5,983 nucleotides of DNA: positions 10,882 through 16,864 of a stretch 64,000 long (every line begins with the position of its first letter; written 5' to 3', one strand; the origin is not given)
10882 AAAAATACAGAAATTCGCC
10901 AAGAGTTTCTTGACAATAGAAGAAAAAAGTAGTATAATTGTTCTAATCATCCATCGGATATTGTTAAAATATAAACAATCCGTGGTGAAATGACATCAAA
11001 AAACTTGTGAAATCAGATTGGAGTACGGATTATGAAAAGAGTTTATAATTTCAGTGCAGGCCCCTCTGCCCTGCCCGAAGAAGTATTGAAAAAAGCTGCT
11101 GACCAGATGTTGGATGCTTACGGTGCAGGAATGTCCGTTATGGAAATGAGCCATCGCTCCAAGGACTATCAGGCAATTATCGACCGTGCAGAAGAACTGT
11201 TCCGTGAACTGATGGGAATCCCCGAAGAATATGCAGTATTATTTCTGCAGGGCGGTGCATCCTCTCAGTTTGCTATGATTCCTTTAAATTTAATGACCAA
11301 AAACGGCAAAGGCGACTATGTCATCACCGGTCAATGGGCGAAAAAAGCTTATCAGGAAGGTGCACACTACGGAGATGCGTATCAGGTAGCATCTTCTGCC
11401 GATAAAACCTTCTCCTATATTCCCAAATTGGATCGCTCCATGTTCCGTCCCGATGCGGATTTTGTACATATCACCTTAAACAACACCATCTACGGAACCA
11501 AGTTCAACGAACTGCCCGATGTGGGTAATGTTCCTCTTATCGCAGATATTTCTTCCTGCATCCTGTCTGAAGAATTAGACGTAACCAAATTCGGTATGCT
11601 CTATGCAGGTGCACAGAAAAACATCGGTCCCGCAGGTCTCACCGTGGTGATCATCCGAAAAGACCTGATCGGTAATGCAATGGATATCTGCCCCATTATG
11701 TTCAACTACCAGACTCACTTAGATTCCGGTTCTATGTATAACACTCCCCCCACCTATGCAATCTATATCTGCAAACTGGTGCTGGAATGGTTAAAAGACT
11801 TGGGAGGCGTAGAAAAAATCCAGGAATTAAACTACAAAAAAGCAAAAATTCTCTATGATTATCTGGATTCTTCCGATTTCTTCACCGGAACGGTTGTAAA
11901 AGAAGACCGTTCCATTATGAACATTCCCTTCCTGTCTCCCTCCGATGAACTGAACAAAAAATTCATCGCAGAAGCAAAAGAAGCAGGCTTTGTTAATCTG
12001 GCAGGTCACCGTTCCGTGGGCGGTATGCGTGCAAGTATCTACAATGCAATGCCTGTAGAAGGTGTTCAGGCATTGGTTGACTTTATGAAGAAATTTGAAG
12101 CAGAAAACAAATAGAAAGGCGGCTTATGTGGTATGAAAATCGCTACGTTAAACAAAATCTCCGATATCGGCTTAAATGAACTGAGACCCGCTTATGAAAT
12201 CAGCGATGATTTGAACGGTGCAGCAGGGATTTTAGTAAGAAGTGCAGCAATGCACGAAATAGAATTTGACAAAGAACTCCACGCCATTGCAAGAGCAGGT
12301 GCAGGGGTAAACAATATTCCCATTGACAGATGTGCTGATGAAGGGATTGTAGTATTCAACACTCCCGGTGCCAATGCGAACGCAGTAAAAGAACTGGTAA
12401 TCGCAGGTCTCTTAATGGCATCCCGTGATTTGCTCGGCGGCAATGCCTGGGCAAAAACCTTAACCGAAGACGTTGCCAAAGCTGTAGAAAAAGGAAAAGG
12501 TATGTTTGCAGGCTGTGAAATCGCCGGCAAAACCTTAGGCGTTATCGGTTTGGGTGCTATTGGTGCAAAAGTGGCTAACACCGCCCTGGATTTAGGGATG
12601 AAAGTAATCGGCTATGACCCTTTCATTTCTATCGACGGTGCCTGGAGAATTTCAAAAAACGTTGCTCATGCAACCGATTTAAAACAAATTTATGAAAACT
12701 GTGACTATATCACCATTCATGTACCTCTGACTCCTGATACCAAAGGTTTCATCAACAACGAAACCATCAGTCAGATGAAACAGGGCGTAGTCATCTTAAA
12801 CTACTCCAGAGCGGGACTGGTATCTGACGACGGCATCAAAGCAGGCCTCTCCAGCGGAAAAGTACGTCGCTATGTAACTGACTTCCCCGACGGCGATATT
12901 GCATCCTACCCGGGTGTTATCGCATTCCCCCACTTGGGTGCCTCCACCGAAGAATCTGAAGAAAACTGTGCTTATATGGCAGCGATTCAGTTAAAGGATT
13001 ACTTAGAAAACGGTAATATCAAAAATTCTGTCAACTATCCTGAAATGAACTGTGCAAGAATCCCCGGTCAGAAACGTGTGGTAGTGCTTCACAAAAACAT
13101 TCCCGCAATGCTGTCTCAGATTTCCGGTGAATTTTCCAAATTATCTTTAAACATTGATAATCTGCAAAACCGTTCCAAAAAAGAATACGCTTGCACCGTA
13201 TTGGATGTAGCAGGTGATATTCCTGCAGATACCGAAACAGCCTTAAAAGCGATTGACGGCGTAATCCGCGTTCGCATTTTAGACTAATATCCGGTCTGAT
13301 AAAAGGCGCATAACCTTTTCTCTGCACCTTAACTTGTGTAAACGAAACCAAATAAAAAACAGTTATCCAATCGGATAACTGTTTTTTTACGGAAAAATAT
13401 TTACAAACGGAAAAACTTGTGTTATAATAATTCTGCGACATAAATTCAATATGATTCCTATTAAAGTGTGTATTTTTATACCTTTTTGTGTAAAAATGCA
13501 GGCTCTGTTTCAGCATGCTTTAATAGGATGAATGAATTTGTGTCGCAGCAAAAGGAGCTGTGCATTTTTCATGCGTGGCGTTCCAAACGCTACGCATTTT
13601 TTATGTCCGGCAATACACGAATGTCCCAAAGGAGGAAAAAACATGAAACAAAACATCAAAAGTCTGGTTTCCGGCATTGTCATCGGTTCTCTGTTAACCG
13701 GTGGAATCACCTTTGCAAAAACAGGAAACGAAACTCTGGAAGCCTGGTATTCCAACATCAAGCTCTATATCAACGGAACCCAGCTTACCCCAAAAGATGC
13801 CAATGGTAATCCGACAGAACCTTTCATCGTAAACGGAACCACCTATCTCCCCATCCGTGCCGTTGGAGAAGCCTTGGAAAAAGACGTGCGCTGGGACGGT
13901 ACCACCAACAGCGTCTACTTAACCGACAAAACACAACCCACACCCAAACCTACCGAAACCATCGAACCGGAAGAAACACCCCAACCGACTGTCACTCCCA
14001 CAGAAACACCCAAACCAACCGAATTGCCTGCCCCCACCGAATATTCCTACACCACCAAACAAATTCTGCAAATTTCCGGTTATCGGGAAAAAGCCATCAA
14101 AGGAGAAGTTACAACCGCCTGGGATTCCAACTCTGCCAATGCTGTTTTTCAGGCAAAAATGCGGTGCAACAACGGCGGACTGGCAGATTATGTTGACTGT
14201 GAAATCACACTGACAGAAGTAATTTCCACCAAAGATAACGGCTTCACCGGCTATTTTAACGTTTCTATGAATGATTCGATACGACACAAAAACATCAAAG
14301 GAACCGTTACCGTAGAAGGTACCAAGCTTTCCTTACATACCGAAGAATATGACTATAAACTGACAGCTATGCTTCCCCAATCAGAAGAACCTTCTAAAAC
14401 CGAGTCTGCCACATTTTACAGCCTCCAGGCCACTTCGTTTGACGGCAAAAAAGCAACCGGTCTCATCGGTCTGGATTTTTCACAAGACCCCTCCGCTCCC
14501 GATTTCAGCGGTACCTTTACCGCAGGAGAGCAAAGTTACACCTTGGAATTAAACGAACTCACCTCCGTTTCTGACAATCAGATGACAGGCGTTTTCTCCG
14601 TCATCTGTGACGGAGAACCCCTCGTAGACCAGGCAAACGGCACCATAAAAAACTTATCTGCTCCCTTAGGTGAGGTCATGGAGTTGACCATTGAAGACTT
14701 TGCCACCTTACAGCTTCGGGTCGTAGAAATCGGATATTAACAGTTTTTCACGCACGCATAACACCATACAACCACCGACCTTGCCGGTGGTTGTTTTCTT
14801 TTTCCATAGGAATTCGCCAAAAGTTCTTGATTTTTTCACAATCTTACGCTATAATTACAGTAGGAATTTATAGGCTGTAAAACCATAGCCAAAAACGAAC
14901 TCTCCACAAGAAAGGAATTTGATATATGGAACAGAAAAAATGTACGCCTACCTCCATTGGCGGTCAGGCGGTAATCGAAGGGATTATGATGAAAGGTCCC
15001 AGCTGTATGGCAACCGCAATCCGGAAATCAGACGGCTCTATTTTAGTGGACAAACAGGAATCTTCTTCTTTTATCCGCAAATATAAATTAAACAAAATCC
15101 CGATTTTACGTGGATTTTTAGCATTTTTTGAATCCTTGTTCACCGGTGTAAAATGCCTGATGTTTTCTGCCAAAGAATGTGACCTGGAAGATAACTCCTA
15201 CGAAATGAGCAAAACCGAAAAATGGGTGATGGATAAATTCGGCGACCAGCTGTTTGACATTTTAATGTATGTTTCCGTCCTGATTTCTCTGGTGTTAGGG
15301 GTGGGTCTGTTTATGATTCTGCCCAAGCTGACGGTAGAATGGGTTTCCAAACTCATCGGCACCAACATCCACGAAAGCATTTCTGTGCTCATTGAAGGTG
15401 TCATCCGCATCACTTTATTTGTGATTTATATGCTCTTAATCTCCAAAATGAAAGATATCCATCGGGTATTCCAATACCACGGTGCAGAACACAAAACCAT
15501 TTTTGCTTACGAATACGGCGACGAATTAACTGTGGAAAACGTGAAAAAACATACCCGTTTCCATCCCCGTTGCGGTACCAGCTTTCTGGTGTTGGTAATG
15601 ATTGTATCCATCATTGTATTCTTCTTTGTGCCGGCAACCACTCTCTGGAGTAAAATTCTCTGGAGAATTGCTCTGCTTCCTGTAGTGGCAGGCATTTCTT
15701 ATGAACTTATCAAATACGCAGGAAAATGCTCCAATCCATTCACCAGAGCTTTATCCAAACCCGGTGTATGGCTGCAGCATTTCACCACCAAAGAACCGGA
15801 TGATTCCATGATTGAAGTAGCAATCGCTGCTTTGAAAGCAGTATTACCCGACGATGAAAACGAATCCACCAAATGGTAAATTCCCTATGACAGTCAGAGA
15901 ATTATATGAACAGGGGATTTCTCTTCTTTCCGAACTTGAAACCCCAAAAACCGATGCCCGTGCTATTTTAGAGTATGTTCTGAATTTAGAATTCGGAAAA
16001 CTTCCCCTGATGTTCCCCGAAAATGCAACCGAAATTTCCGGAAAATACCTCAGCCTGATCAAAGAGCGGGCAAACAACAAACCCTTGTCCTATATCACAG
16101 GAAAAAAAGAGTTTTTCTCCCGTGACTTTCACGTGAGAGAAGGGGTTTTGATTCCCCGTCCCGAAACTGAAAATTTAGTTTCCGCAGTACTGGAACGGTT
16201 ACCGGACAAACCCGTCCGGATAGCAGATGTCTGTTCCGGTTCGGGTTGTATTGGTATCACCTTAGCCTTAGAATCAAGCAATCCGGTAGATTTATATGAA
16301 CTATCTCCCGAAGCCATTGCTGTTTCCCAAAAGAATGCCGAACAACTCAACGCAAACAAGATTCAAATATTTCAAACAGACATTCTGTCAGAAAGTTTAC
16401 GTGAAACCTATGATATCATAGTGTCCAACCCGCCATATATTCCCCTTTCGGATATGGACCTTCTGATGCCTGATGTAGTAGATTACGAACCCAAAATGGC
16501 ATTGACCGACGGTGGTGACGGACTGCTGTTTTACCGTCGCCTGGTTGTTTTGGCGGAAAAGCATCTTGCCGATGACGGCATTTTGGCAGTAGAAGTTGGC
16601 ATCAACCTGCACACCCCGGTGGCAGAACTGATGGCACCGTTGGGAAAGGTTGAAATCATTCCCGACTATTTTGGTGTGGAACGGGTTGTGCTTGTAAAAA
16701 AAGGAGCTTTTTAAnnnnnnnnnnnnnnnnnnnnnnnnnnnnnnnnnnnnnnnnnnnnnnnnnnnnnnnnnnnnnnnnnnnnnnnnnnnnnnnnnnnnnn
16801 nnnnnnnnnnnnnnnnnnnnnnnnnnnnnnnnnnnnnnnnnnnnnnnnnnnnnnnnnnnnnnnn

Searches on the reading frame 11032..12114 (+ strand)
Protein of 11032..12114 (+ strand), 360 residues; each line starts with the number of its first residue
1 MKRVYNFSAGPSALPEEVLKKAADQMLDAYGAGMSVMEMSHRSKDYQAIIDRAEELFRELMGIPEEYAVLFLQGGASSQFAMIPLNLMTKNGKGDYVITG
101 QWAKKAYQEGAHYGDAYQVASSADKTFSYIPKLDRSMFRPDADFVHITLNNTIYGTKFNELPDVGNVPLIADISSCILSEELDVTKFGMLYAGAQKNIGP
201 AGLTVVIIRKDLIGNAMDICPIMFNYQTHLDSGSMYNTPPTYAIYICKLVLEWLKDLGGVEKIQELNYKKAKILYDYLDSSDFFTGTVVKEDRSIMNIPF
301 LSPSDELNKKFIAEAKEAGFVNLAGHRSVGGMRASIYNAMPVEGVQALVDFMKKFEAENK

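Call 74: search_protein_families(library=pfam, proteins=[window:11032-12114:+], max_evalue=0.00001)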
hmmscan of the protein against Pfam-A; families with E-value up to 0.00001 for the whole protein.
window:11032-12114:+ (360 aa): 1 family
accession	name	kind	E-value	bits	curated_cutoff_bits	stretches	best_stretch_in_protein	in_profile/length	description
PF00266.25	Aminotran_5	-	5.1e-48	164.3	21.5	1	4-348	1-371/371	Aminotransferase class-V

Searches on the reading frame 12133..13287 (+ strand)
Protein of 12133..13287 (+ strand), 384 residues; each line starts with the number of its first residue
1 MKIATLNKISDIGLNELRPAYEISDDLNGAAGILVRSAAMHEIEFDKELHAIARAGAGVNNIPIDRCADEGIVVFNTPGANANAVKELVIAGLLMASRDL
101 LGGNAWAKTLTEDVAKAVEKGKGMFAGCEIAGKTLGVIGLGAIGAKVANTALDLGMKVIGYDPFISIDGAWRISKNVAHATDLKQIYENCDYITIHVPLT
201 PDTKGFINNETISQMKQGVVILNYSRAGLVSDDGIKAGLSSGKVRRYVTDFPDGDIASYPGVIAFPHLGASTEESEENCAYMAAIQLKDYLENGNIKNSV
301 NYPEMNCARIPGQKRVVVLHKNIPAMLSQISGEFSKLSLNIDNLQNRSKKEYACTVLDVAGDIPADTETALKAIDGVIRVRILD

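Call 74: search_protein_families(library=pfam, proteins=[window:12133-13287:+], max_evalue=0.00001)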
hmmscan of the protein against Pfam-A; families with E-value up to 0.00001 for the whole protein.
window:12133-13287:+ (384 aa): 3 families
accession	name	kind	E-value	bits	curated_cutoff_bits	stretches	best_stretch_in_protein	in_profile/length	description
PF02826.25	2-Hacid_dh_C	-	1.6e-35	122.5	25.1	1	94-269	5-178/178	D-isomer specific 2-hydroxyacid dehydrogenase, NAD binding domain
PF00389.36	2-Hacid_dh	-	7.5e-18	64.9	24.6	1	13-301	23-134/134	D-isomer specific 2-hydroxyacid dehydrogenase, catalytic domain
PF03446.21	NAD_binding_2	-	2.2e-06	28.2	21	1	135-226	2-94/161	NAD binding domain of 6-phosphogluconate dehydrogenase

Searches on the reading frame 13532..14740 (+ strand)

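Call 74: search_protein_families(library=pfam, proteins=[window:13532-14740:+], max_evalue=0.00001)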
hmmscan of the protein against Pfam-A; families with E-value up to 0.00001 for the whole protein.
window:13532-14740:+ (402 aa): 1 family
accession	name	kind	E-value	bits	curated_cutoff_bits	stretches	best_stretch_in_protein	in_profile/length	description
PF07833.16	Cu_amine_oxidN1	-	4.8e-10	39.8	24.2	1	62-130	46-108/108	Copper amine oxidase N-terminal domain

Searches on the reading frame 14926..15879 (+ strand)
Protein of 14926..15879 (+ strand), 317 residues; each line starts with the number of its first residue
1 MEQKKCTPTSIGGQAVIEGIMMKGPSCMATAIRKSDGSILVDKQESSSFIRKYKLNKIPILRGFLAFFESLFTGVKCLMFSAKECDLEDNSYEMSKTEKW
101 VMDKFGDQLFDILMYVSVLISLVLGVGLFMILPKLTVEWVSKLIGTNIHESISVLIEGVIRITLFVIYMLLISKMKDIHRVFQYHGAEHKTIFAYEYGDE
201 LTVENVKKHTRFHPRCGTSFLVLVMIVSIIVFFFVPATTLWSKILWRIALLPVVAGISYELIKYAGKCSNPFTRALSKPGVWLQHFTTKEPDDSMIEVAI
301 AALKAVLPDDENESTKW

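Call 74: search_protein_families(library=pfam, proteins=[window:14926-15879:+], max_evalue=0.00001)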
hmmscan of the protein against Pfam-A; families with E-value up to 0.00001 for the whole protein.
window:14926-15879:+ (317 aa): 1 family
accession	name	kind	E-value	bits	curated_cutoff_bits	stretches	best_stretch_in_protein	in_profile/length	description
PF07136.16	DUF1385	-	7.9e-95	316.9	22.1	1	58-308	1-226/227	Protein of unknown function (DUF1385)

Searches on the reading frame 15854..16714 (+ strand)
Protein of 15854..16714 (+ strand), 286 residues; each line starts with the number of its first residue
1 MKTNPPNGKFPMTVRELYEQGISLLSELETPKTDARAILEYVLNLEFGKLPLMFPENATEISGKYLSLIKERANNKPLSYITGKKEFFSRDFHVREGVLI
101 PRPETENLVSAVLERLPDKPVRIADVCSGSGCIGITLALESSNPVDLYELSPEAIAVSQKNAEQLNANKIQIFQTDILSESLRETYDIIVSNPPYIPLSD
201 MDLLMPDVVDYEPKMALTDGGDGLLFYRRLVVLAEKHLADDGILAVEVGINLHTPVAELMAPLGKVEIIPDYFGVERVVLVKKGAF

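Call 74: search_protein_families(library=pfam, proteins=[window:15854-16714:+], max_evalue=0.00001)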
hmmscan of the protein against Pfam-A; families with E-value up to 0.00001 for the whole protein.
window:15854-16714:+ (286 aa): 4 families
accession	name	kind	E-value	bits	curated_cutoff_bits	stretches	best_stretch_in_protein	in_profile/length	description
PF05175.20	MTS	-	1.5e-15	57.7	23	1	112-196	23-109/170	Methyltransferase small domain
PF17827.6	PrmC_N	-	9.6e-11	42.5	23.4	1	16-83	1-71/71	PrmC N-terminal domain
PF13847.12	Methyltransf_31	-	1.5e-06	28.4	27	1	119-195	3-84/145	Methyltransferase domain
PF03602.21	Cons_hypoth95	-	6.3e-06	26.4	24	1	120-195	42-123/182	Conserved hypothetical protein 95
